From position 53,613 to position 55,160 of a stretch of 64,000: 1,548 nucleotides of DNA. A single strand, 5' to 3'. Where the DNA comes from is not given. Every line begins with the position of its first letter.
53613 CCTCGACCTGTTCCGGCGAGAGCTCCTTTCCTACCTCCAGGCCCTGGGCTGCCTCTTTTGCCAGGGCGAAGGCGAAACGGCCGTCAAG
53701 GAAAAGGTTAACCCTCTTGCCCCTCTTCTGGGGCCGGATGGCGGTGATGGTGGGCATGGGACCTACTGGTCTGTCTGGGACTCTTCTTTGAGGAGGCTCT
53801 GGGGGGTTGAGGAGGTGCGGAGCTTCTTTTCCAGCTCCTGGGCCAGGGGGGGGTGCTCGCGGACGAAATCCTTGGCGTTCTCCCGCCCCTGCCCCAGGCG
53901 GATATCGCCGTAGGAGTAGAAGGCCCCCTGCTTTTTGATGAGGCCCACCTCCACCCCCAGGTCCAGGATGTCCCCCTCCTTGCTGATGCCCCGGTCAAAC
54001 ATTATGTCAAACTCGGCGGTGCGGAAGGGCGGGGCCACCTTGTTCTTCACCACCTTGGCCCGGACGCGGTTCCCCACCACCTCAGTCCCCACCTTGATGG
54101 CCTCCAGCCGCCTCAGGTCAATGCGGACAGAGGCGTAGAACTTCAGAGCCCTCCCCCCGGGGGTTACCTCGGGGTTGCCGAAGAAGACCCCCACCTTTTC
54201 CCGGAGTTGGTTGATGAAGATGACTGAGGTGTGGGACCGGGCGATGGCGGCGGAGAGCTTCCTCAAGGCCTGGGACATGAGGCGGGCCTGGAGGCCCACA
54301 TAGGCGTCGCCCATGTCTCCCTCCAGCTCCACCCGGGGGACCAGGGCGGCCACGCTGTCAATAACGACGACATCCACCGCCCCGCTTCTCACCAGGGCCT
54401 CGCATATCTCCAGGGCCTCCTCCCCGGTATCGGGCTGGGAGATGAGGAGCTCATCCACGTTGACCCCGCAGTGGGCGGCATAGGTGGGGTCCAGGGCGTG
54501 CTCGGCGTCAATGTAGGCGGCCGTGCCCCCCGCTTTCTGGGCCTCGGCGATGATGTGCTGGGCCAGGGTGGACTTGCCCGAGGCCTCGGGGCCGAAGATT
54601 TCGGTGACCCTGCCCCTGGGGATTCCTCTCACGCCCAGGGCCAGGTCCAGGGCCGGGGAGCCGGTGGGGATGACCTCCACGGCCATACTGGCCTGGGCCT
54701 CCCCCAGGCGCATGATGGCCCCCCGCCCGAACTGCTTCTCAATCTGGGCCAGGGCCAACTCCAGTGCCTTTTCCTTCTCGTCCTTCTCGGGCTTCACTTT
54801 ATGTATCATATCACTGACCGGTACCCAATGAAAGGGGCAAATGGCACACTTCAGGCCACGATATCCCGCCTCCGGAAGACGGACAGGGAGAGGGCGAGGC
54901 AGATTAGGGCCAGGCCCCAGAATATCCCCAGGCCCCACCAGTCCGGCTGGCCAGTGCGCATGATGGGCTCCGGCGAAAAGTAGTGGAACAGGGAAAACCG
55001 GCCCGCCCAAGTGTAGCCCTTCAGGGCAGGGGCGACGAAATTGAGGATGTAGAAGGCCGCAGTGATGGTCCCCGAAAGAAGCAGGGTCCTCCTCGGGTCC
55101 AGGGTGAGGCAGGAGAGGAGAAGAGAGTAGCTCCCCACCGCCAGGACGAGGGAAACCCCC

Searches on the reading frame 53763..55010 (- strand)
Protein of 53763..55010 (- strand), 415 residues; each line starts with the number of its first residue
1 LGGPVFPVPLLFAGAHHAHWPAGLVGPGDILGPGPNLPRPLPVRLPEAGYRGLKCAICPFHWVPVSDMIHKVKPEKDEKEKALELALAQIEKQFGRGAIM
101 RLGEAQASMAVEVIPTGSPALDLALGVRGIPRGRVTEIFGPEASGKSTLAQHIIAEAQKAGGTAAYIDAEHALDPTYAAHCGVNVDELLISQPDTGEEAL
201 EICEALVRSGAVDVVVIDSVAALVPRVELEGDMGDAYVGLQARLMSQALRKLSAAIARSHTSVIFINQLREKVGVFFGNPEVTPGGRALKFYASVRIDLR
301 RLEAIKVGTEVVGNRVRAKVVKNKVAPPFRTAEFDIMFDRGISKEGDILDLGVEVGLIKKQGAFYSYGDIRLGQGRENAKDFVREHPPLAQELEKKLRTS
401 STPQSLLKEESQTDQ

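Call 27: search_protein_families(library=pfam, proteins=[window:53763-55010:-], max_evalue=0.00001)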
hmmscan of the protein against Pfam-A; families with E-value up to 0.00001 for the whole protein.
window:53763-55010:- (415 aa): 4 families
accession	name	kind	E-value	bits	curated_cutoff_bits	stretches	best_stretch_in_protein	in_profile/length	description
PF00154.27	RecA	-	1.2e-130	435.1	27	1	81-343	1-262/262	recA bacterial DNA recombination protein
PF21096.2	RecA_C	-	6.2e-23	81.1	27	1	346-399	1-54/57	RecA C-terminal domain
PF08423.17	Rad51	-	6.2e-08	32.7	22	1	113-301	7-211/244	Rad51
PF06745.19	ATPase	-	1.8e-06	27.9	26.6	0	114-172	1-59/231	KaiC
